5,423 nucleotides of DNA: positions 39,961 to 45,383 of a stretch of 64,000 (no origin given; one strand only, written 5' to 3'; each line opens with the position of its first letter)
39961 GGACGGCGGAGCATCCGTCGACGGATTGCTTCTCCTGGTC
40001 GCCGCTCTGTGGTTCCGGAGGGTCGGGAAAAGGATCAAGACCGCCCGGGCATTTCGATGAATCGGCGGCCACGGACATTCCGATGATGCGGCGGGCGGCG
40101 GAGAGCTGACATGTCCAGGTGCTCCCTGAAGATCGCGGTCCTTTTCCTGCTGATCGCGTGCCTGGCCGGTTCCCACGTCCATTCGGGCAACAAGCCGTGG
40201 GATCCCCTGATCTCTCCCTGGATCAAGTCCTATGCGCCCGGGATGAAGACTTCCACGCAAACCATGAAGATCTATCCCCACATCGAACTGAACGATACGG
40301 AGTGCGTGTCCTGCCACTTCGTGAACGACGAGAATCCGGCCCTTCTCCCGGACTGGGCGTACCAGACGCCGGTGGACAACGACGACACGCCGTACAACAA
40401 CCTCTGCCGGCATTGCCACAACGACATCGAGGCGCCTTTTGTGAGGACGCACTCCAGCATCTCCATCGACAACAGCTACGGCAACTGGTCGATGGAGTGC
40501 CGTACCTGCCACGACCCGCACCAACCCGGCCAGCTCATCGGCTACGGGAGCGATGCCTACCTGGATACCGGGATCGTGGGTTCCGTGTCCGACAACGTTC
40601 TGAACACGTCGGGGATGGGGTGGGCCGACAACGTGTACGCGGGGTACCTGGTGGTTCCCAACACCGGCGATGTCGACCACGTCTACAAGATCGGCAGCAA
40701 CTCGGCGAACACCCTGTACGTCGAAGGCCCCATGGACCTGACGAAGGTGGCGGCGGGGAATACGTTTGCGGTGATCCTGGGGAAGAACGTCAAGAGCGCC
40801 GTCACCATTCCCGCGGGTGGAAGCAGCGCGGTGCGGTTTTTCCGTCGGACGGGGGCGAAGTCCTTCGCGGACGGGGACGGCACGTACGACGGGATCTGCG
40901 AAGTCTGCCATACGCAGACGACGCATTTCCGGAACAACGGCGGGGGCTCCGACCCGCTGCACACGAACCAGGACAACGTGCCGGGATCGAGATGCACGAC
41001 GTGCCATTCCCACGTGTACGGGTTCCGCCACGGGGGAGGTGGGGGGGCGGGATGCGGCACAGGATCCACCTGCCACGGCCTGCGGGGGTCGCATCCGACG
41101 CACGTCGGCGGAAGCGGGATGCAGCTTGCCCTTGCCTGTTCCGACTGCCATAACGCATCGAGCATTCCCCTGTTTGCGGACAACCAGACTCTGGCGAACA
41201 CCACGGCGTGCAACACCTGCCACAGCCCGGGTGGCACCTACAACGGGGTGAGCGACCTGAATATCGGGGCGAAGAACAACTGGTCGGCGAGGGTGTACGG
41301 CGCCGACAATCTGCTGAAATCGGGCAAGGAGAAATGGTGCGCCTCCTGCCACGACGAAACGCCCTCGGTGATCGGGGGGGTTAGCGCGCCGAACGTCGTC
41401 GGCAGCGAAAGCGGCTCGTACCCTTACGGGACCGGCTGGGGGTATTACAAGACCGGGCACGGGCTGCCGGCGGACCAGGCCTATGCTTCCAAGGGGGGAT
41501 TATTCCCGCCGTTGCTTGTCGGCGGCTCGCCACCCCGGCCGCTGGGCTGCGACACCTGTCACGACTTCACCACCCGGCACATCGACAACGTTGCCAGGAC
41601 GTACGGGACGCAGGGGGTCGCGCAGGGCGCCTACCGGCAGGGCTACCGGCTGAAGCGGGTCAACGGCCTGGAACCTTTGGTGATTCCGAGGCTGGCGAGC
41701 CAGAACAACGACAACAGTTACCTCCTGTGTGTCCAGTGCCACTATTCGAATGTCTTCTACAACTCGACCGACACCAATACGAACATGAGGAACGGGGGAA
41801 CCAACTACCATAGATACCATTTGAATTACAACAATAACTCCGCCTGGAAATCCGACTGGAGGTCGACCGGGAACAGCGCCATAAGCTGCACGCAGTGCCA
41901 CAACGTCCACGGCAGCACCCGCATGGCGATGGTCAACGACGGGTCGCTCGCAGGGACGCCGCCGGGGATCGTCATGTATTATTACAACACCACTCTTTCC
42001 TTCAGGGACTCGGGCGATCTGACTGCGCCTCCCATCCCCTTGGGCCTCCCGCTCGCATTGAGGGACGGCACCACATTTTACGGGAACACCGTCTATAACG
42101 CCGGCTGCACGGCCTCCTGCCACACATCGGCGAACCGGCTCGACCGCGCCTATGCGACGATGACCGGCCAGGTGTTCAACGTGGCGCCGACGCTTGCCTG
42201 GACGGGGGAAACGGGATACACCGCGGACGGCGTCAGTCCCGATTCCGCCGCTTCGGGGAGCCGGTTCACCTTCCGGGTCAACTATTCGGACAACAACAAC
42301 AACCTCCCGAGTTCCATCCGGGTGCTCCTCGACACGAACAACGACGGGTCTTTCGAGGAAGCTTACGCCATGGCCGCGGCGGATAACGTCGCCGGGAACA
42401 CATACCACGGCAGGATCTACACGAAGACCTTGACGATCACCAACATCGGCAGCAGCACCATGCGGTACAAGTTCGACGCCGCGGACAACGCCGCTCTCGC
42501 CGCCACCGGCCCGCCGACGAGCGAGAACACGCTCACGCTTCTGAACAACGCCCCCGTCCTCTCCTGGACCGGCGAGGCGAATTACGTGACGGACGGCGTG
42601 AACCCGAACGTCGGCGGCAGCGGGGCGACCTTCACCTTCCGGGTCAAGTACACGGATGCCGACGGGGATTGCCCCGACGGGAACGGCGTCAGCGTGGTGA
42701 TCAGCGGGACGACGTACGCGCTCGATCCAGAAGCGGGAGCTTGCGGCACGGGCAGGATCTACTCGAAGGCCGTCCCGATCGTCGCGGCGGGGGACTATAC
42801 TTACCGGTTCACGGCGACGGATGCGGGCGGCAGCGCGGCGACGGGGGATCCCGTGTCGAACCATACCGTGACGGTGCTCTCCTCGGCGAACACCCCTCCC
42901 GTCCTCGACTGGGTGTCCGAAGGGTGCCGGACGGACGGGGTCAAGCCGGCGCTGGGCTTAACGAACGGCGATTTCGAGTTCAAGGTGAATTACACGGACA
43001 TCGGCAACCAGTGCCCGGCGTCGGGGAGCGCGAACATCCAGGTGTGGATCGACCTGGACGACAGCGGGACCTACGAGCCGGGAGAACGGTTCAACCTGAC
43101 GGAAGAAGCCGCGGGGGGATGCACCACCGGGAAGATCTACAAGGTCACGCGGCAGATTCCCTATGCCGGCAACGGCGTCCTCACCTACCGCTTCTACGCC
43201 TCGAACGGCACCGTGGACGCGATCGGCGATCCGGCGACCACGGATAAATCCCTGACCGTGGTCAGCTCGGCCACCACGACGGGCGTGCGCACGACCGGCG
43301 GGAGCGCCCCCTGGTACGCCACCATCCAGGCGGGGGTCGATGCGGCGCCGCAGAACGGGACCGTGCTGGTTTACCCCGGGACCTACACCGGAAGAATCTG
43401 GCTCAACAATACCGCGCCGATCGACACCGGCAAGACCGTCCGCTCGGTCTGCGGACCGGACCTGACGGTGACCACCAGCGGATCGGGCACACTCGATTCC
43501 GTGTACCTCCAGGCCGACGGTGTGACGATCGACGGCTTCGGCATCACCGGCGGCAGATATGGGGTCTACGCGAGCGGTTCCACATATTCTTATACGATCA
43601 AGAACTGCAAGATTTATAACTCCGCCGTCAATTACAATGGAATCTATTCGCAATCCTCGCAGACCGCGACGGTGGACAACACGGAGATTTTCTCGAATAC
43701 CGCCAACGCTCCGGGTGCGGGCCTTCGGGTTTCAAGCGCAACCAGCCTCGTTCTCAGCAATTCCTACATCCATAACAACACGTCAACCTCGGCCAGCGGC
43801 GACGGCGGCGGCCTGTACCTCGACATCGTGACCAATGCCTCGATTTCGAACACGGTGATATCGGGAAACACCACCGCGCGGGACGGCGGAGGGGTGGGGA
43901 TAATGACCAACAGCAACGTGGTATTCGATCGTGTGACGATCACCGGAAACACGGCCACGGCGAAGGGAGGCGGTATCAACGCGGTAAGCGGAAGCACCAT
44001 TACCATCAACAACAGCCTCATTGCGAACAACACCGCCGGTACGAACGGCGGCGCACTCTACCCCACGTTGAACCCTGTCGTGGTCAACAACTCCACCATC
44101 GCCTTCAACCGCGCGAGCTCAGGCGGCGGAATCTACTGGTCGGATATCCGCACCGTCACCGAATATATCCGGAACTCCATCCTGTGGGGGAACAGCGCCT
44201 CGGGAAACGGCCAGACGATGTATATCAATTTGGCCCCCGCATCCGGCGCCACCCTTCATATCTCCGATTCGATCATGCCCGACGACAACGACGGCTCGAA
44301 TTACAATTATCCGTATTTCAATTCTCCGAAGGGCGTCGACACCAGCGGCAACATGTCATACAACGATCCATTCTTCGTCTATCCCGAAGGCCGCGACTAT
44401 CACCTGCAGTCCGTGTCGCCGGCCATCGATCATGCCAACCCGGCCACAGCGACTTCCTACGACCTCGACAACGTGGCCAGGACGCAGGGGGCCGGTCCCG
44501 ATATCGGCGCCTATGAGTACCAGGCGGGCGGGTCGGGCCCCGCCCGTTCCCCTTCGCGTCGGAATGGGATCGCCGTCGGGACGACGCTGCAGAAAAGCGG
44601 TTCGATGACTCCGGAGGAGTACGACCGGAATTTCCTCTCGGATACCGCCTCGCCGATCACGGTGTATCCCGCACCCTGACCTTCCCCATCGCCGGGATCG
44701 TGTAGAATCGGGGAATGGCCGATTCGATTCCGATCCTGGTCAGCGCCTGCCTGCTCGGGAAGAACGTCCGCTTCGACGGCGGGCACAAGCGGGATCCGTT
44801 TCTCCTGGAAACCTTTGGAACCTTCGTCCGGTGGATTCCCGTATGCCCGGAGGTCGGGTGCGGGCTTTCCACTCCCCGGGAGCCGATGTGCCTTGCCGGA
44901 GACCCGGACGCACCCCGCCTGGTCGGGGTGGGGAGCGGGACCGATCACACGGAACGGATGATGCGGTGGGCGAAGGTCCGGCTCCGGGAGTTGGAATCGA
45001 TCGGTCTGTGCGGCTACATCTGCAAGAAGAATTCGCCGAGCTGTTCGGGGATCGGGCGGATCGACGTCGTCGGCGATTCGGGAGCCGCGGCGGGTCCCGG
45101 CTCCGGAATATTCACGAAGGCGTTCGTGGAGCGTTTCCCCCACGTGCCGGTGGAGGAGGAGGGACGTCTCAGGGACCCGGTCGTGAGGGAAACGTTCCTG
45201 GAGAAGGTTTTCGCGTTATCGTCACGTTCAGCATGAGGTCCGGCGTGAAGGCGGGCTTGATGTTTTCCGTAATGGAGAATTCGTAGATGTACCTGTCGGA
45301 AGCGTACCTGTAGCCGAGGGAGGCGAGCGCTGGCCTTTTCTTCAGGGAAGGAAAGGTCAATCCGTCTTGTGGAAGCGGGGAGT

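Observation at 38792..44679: NHL beta-propeller gene followed by a 1522-aa secreted multihaem-cytochrome / Ig-repeat / beta-helix fusion protein: candidate undescribed extracellular redox module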

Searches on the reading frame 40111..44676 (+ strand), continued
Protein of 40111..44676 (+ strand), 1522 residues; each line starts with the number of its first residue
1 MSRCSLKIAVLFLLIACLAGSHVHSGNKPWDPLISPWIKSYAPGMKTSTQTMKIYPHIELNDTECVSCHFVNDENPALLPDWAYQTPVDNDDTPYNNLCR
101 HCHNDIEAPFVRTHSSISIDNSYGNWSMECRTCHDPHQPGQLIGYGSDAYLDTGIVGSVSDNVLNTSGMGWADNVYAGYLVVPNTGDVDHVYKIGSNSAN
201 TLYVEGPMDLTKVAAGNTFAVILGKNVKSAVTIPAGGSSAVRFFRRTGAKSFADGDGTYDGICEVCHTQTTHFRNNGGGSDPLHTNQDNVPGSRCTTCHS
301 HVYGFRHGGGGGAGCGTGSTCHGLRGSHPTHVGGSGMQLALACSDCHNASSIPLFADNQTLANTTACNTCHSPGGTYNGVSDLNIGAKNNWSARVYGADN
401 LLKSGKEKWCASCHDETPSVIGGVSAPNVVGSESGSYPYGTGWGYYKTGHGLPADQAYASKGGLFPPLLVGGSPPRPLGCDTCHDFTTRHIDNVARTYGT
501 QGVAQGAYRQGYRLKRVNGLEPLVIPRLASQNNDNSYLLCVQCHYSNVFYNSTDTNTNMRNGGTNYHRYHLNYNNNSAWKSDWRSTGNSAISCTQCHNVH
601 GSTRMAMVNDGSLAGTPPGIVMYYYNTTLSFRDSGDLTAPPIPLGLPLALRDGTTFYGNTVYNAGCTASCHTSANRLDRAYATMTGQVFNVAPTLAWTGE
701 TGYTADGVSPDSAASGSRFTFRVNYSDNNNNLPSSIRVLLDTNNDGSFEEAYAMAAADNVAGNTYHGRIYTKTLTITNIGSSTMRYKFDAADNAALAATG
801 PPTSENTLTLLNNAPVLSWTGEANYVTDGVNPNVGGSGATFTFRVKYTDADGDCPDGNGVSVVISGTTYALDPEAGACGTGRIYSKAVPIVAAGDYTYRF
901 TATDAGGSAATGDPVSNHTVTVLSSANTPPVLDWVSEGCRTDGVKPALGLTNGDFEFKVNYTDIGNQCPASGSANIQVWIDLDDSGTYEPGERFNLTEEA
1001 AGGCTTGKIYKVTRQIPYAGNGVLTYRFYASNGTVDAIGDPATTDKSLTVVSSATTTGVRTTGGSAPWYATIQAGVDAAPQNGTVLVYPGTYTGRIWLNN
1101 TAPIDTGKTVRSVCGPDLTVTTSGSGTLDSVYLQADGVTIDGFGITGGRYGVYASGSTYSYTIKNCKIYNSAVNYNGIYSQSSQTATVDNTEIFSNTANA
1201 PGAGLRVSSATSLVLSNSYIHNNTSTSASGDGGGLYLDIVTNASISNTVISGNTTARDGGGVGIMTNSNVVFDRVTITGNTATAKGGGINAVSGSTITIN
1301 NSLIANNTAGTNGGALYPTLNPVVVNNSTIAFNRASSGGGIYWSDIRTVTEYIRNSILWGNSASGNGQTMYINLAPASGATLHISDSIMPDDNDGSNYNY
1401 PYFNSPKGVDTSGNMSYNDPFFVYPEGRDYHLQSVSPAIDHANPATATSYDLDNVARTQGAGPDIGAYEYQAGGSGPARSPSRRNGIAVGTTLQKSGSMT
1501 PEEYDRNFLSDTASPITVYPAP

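Call 54: find_encoding_contigs(protein=P0004, flank=6000, max_places=2)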
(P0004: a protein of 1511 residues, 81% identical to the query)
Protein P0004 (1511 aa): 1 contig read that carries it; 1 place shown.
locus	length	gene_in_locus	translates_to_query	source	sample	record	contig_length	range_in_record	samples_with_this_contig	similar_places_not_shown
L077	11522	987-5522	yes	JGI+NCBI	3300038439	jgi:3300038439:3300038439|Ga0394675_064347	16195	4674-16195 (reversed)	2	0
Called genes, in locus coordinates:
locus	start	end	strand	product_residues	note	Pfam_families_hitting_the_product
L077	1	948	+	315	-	?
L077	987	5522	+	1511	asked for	PF14522:Cytochrome_C7 (faint), PF14537:Cytochrom_c3_2 (faint), PF13229:Beta_helix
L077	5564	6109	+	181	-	PF04463:2-thiour_desulf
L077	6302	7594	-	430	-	PF00501:AMP-binding, PF14535:AMP-binding_C_2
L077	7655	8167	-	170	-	PF01558:POR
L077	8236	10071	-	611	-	PF01855:POR_N, PF02775:TPP_enzyme_C, PF13187:Fer4_9 (weak), PF13237:Fer4_10 (weak), PF00037:Fer4 (weak)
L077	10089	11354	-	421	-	PF06808:DctM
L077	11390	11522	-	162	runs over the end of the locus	PF04290:DctQ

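Call 55: find_encoding_contigs(protein=P0005, flank=6000, max_places=2)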
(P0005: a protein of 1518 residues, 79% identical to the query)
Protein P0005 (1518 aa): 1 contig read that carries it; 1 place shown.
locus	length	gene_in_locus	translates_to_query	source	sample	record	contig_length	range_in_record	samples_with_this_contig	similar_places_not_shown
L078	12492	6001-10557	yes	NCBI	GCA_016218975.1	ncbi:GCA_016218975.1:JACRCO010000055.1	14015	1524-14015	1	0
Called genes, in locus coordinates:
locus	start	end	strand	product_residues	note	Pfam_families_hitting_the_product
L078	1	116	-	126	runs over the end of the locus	PF00072:Response_reg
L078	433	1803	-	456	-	PF00072:Response_reg, PF01078:Mg_chelatase (faint), PF00158:Sigma54_activat, PF14532:Sigma54_activ_2, PF07728:AAA_5 (weak), PF25601:AAA_lid_14, PF02954:HTH_8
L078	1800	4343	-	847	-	PF17159:MASE3, PF13188:PAS_8 (weak), PF00512:HisKA, PF02518:HATPase_c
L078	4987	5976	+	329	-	PF01436:NHL (faint), PF06739:SBBP (faint), PF08450:SGL (faint), PF17170:DUF5128 (faint), PF25021:TEN_NHL (faint)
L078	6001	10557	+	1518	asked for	PF14537:Cytochrom_c3_2 (faint), PF22113:Mtrc-MtrF_II-IV_dom (faint), PF14522:Cytochrome_C7 (faint)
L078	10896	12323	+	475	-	PF00072:Response_reg, PF00158:Sigma54_activat, PF14532:Sigma54_activ_2, PF07728:AAA_5 (weak), PF25601:AAA_lid_14, PF02954:HTH_8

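Call 56: find_encoding_contigs(protein=P0003, flank=6000, max_places=2)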
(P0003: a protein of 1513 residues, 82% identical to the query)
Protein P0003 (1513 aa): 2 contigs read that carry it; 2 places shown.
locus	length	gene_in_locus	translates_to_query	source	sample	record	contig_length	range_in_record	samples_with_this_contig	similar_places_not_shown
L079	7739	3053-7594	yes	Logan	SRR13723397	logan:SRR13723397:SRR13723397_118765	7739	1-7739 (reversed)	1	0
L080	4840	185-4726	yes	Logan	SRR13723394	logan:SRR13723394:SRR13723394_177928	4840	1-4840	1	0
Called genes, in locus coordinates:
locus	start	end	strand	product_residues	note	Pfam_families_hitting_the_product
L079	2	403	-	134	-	?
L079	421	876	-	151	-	PF07811:TadE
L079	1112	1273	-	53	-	PF04964:Flp_Fap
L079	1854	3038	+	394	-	PF08450:SGL (faint), PF25021:TEN_NHL (faint), PF01436:NHL (faint), PF06739:SBBP (faint), PF17170:DUF5128 (faint)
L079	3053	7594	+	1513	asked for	PF09699:Paired_CXXCH_1 (faint), PF14522:Cytochrome_C7 (faint), PF13229:Beta_helix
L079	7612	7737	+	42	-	?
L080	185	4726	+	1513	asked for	PF09699:Paired_CXXCH_1 (faint), PF14522:Cytochrome_C7 (faint), PF13229:Beta_helix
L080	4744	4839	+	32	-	?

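Call 70: search_protein_families(library=ncbifam, proteins=[P0108, P0011, P0026, P0035, P0116], max_evalue=0.01)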
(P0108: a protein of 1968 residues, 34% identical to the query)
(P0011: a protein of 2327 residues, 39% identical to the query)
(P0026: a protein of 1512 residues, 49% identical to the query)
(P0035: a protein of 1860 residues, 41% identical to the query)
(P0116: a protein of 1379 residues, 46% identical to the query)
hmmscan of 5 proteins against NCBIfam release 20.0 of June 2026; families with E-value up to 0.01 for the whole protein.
P0108 (1968 aa): 7 families
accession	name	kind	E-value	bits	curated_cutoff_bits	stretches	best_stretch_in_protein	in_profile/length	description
TIGR03508.1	decahem_SO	subfamily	6.3e-18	65.2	192.2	4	130-171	137-177/258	DmsE family decaheme c-type cytochrome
TIGR01905.1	paired_CXXCH_1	subfamily_domain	1.3e-11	44.2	25.2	3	215-250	7-39/41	doubled CXXCH domain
NF041028.1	decahem_GSU2203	exception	4.2e-10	39.3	325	2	750-848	99-186/317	GSU2203 family decaheme c-type cytochrome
TIGR03507.1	decahem_SO1788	subfamily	9.8e-07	27.6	209.3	1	800-889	575-667/672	OmcA/MtrC family decaheme c-type cytochrome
NF041518.1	choice_anch_Q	domain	7.8e-06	26.1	25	1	1915-1966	17-57/58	choice-of-anchor Q domain-containing protein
TIGR03153.1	cytochr_NrfH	equivalog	0.00059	19.9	134.2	1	126-252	18-138/138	cytochrome c nitrite reductase small subunit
TIGR04257.1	nanowire_3heme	domain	0.0013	18.8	40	1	300-356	25-74/75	c(7)-type cytochrome triheme domain-containing protein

P0011 (2327 aa): 7 families
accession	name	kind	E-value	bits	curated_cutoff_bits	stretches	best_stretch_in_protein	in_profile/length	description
NF041518.1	choice_anch_Q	domain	1.4e-14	54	25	2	1476-1517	16-57/58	choice-of-anchor Q domain-containing protein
TIGR03508.1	decahem_SO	subfamily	2.9e-10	40.1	192.2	1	28-113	135-201/258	DmsE family decaheme c-type cytochrome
TIGR04247.1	NosD_copper_fam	subfamily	6.9e-08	31.5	300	1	1957-2224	34-284/377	nitrous oxide reductase family maturation protein NosD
NF041028.1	decahem_GSU2203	exception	3.1e-07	29.9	325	1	33-114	122-187/317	GSU2203 family decaheme c-type cytochrome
TIGR01905.1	paired_CXXCH_1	subfamily_domain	6.7e-05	22.7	25.2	0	644-661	8-25/41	doubled CXXCH domain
TIGR04212.1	GlyGly_RbtA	equivalog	0.00013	20.4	295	1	1357-1451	147-247/605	rhombotarget A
TIGR03804.1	para_beta_helix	repeat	0.0028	17.3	19.45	1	1998-2040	1-43/44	parallel beta-helix repeat protein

P0026 (1512 aa): 2 families
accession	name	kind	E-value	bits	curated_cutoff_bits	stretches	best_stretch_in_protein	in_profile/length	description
TIGR03508.1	decahem_SO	subfamily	1.8e-11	44.1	192.2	2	26-104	142-201/258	DmsE family decaheme c-type cytochrome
NF041028.1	decahem_GSU2203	exception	0.0018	17.6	325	1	27-102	174-232/317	GSU2203 family decaheme c-type cytochrome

P0035 (1860 aa): 6 families
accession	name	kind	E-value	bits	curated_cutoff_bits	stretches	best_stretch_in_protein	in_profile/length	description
NF035926.1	scyF_NHL_VPEP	equivalog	2.6e-29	102.5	350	2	71-191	153-284/376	scytonemin biosynthesis PEP-CTERM protein ScyF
NF033206.1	ScyE_fam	subfamily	3.7e-09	36.6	80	1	107-132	5-30/333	ScyD/ScyE family protein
TIGR01376.1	POMP_repeat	repeat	2.7e-05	23.8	15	0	1577-1597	3-24/28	polymorphic outer membrane protein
TIGR03508.1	decahem_SO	subfamily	3.5e-05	23.4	192.2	1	837-973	34-162/258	DmsE family decaheme c-type cytochrome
NF041518.1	choice_anch_Q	domain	0.00016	21.8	25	1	1819-1860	16-57/58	choice-of-anchor Q domain-containing protein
NF041028.1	decahem_GSU2203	exception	0.00025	20.4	325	0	837-968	67-188/317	GSU2203 family decaheme c-type cytochrome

P0116 (1379 aa): 5 families
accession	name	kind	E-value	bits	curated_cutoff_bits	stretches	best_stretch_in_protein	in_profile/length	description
NF035926.1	scyF_NHL_VPEP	equivalog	8.8e-43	146.9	350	3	138-278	154-287/376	scytonemin biosynthesis PEP-CTERM protein ScyF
NF033206.1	ScyE_fam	subfamily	4.7e-09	36.2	80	1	51-112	252-322/333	ScyD/ScyE family protein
TIGR03508.1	decahem_SO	subfamily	9.1e-09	35.2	192.2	1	395-477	139-200/258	DmsE family decaheme c-type cytochrome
NF041028.1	decahem_GSU2203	exception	4.2e-05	22.9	325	1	394-480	121-188/317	GSU2203 family decaheme c-type cytochrome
NF047780.1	LIC12708_fam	subfamily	0.0038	16.1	150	0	91-203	119-202/391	LIC_12708 family protein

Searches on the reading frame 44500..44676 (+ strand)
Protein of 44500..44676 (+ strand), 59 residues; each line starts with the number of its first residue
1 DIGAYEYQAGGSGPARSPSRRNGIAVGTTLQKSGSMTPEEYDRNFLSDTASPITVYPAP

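Call 45: search_protein_families(library=ncbifam, proteins=[window:44500-44676:+], max_evalue=10)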
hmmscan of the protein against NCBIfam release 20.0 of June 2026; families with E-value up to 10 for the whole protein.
seq(59 aa): 0 families

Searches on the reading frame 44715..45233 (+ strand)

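Call 10: search_protein_families(library=pfam, proteins=[window:44715-45233:+], max_evalue=0.001)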
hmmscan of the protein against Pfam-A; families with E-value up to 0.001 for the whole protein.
window:44715-45233:+ (173 aa): 1 family
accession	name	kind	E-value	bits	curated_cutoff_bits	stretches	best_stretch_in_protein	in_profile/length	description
PF04463.17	2-thiour_desulf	-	2.9e-37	128.3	34.7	1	7-149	1-141/141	2-thiouracil desulfurase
